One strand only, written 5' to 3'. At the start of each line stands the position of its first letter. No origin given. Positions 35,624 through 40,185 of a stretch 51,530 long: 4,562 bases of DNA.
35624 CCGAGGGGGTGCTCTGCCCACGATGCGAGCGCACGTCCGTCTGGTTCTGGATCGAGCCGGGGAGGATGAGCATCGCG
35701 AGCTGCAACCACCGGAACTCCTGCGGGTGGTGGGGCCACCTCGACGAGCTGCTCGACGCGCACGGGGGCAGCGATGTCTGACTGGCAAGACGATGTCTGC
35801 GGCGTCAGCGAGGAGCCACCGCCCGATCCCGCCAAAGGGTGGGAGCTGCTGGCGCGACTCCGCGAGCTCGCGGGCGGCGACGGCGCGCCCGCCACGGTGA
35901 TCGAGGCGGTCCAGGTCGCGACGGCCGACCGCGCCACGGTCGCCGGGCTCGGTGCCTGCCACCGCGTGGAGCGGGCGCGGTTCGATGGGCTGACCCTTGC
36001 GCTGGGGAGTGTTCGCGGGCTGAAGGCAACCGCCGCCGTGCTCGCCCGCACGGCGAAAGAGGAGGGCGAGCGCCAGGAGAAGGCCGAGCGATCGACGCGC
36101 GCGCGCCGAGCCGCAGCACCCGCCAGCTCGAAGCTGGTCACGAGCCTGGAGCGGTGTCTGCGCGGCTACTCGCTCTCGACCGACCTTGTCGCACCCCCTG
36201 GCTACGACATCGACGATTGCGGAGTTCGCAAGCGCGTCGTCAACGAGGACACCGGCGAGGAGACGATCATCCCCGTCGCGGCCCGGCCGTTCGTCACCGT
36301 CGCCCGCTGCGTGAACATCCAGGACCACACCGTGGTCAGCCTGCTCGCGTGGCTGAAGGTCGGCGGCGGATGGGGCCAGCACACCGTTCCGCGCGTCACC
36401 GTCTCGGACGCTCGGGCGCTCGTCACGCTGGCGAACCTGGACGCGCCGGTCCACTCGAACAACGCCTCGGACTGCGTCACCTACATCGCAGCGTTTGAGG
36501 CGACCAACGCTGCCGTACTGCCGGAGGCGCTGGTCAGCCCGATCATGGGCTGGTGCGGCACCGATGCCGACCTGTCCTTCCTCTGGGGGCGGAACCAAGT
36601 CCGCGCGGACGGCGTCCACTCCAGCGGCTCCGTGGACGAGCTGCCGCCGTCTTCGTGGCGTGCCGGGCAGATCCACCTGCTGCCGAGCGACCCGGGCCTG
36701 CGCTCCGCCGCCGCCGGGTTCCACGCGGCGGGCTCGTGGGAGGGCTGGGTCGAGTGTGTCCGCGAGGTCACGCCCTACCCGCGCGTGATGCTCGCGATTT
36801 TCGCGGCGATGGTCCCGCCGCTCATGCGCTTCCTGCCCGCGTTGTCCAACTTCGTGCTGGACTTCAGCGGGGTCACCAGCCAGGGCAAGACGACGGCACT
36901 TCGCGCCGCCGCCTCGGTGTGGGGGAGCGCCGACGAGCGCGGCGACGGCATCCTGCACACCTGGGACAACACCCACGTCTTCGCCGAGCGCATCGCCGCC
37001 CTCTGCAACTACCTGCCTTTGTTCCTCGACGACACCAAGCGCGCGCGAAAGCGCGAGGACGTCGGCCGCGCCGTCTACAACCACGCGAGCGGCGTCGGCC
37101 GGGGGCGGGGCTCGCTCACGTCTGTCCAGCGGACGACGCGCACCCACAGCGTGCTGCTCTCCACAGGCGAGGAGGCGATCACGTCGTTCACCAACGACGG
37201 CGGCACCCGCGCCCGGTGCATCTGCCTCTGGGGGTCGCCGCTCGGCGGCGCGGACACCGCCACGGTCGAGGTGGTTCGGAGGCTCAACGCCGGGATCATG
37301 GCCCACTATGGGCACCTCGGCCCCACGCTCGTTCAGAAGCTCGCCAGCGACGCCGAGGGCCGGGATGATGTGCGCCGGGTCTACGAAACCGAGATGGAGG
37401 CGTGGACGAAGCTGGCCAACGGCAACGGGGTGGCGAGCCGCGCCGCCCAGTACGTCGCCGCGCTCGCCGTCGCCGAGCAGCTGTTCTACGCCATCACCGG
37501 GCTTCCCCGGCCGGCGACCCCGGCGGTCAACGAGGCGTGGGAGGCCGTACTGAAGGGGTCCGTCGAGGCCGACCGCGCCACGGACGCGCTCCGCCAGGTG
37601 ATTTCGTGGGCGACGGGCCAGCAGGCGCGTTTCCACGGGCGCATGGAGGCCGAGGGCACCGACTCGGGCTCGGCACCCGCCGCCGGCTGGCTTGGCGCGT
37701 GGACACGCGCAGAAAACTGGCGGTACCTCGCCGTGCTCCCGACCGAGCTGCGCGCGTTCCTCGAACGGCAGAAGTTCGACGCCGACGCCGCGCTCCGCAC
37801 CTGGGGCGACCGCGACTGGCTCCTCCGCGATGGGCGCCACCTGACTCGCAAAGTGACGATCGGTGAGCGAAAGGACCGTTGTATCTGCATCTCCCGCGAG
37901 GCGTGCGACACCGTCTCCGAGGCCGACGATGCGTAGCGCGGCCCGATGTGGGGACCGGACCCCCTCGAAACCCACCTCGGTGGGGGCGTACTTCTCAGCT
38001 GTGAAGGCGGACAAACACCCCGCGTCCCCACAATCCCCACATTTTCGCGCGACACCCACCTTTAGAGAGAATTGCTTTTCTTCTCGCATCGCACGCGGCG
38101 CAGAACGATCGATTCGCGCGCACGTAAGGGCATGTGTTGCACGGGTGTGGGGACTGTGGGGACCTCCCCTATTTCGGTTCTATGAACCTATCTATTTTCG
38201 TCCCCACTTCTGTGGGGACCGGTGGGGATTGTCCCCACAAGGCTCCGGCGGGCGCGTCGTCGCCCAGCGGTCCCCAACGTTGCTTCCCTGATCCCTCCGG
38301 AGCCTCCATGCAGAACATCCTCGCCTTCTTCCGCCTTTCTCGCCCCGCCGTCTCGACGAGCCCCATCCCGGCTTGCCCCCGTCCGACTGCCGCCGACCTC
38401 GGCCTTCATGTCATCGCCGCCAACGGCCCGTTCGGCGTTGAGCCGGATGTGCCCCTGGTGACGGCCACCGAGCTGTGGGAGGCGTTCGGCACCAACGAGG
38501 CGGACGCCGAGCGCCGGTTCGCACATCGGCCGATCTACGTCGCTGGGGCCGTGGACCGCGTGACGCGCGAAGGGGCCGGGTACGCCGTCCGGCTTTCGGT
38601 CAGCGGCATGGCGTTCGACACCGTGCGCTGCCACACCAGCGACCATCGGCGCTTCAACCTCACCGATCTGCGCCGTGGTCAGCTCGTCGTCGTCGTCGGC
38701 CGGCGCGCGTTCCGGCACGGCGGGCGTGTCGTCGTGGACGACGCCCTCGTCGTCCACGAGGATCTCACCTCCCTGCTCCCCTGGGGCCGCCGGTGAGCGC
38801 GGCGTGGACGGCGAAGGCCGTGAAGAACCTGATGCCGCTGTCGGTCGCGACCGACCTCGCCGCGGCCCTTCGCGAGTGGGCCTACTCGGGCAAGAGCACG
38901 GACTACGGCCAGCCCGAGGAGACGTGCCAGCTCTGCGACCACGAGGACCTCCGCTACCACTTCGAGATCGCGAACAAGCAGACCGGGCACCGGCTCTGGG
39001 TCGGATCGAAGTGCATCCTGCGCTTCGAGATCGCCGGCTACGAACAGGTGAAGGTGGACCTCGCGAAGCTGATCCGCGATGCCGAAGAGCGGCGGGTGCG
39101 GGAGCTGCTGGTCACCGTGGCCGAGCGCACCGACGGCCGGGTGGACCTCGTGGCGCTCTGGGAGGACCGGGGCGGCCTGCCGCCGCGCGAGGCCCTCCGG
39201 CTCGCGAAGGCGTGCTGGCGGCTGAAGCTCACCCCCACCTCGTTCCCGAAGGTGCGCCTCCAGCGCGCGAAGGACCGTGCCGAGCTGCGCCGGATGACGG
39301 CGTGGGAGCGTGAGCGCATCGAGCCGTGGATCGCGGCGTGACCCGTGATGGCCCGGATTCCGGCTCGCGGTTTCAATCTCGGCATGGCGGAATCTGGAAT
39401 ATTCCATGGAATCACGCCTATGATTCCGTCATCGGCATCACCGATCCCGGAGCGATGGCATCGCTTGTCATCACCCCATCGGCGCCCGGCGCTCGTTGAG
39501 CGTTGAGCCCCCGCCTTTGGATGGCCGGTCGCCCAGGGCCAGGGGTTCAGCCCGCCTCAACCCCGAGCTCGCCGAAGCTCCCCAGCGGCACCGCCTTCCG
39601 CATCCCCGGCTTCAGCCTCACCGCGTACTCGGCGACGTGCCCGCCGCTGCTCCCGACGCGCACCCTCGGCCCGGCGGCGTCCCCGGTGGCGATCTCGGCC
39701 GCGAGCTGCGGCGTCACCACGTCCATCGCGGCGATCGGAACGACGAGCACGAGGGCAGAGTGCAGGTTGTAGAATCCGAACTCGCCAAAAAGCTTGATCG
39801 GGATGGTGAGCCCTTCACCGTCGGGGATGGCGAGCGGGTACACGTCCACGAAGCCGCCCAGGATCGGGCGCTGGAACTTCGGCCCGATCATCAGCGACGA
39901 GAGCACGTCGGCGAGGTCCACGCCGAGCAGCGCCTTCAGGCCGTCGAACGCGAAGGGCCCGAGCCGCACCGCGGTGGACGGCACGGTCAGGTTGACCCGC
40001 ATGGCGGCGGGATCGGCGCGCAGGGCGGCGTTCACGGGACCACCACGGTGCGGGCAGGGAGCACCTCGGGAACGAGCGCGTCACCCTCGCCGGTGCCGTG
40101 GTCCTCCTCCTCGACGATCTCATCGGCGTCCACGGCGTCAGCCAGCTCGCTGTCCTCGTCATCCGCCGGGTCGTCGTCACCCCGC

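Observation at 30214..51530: More than 21 kb integrated element with a satellite/plasmid-like replication module but no recognisable virion, conjugation or defence genes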

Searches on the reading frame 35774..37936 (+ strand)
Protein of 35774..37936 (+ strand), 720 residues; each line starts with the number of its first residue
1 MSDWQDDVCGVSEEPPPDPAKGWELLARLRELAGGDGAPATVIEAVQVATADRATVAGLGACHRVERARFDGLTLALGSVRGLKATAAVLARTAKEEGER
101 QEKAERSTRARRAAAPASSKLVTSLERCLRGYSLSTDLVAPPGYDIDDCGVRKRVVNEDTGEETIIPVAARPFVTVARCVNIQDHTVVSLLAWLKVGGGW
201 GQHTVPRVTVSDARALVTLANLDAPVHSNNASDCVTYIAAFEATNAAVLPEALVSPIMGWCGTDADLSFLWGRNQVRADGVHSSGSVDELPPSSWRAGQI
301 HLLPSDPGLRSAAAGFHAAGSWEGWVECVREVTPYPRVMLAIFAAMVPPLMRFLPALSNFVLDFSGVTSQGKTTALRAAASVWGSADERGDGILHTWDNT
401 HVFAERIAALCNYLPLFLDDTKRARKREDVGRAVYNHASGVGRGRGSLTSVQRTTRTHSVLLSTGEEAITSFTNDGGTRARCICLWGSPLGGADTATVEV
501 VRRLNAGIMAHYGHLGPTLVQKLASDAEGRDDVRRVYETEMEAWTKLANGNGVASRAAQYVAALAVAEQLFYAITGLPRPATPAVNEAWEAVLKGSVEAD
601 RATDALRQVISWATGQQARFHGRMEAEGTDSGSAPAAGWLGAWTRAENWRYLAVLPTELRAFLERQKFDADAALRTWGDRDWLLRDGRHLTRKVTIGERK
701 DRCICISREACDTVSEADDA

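Call 10: search_protein_families(library=pfam, max_evalue=0.05, proteins=[window:35774-37936:+])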
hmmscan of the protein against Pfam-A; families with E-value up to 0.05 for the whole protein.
window:35774-37936:+ (720 aa): 2 families
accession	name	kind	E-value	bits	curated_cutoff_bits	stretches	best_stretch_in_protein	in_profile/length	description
PF06048.17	DUF927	-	1e-30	107.9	22.6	1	145-454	2-281/284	Domain of unknown function (DUF927)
PF18662.7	HTH_56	-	5.5e-07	30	26.2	1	604-706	5-106/111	Cch helix turn helix domain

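Call 13: search_protein_families(library=phrogs, max_evalue=0.01, proteins=[window:35774-37936:+])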
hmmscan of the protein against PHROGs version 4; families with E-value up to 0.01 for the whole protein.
window:35774-37936:+ (720 aa): 3 families
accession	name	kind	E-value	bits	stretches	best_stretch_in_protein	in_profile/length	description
phrog_8841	-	DNA, RNA and nucleotide metabolism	3.6e-84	284.6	1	137-711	92-617/633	DNA primase/helicase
phrog_1139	-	DNA, RNA and nucleotide metabolism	5.4e-13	48.8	1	319-594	502-778/895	DNA primase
phrog_25314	-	unknown function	1.3e-10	41.1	1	311-528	568-789/1010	-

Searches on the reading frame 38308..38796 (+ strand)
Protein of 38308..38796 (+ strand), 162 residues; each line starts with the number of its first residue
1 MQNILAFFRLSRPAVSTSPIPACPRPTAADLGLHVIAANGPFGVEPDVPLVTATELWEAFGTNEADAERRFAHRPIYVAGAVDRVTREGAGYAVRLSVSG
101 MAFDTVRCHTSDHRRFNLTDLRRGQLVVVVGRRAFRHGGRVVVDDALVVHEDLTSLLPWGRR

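Call 10: search_protein_families(library=pfam, max_evalue=0.05, proteins=[window:38308-38796:+])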
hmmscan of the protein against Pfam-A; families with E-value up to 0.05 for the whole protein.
window:38308-38796:+ (162 aa): 1 family
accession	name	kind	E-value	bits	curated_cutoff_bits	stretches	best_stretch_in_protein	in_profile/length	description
PF12869.13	tRNA_anti-like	-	3.7e-10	40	23.5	1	50-141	47-140/146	tRNA_anti-like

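Call 13: search_protein_families(library=phrogs, max_evalue=0.01, proteins=[window:38308-38796:+])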
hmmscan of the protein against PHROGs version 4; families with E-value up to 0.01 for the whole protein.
window:38308-38796:+ (162 aa): 0 families

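Call 103: search_protein_families(library=padloc, max_evalue=0.001, proteins=[window:38308-38796:+])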
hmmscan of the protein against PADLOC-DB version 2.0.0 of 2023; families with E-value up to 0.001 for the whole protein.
window:38308-38796:+ (162 aa): 0 families

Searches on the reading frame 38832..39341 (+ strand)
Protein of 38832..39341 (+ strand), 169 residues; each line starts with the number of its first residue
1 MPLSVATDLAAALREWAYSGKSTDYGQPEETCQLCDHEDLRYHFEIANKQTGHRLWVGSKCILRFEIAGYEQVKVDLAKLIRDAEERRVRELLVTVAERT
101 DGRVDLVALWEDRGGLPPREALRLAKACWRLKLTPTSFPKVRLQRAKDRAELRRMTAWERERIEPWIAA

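Call 10: search_protein_families(library=pfam, max_evalue=0.05, proteins=[window:38832-39341:+])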
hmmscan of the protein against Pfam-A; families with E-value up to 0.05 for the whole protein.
window:38832-39341:+ (169 aa): 0 families

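Call 13: search_protein_families(library=phrogs, max_evalue=0.01, proteins=[window:38832-39341:+])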
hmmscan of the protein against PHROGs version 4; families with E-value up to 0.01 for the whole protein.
window:38832-39341:+ (169 aa): 1 family
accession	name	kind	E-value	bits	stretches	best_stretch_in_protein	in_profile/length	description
phrog_27072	-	unknown function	7.6e-07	30.3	1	14-74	68-128/225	-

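Call 103: search_protein_families(library=padloc, max_evalue=0.001, proteins=[window:38832-39341:+])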
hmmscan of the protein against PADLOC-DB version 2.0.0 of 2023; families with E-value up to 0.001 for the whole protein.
window:38832-39341:+ (169 aa): 0 families

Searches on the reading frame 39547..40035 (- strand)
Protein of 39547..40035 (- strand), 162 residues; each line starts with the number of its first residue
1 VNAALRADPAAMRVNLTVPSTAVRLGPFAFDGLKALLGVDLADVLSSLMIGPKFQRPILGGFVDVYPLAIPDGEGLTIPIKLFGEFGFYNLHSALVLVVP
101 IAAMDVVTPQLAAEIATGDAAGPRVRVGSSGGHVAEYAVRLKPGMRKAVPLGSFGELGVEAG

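Call 11: search_protein_families(library=pfam, max_evalue=0.05, proteins=[window:39547-40035:-])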
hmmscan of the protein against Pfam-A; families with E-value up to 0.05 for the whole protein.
window:39547-40035:- (162 aa): 0 families

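Call 13: search_protein_families(library=phrogs, max_evalue=0.01, proteins=[window:39547-40035:-])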
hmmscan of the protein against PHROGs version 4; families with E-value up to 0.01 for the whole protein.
window:39547-40035:- (162 aa): 0 families

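Call 103: search_protein_families(library=padloc, max_evalue=0.001, proteins=[window:39547-40035:-])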
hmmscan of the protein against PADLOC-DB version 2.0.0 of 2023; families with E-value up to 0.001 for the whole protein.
window:39547-40035:- (162 aa): 0 families

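Call 134: search_solved_structures(query=A9, max_evalue=10)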
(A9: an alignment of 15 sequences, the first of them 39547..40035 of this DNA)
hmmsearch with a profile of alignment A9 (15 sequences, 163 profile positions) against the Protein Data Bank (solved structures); distinct sequences matched with E-value up to 10: 4.
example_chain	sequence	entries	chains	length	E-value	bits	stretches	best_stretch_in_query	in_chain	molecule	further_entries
2lt4_A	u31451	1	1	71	0.17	15.2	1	59-91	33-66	Transcriptional regulator, CarD family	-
2lwj_A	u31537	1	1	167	0.77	13.1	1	59-91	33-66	Transcriptional regulator, CarD family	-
5gvy_A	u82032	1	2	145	1.1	12.5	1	60-96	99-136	Salt stress-induced protein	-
5xfh_A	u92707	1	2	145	1.1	12.5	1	60-96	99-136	Salt stress-induced protein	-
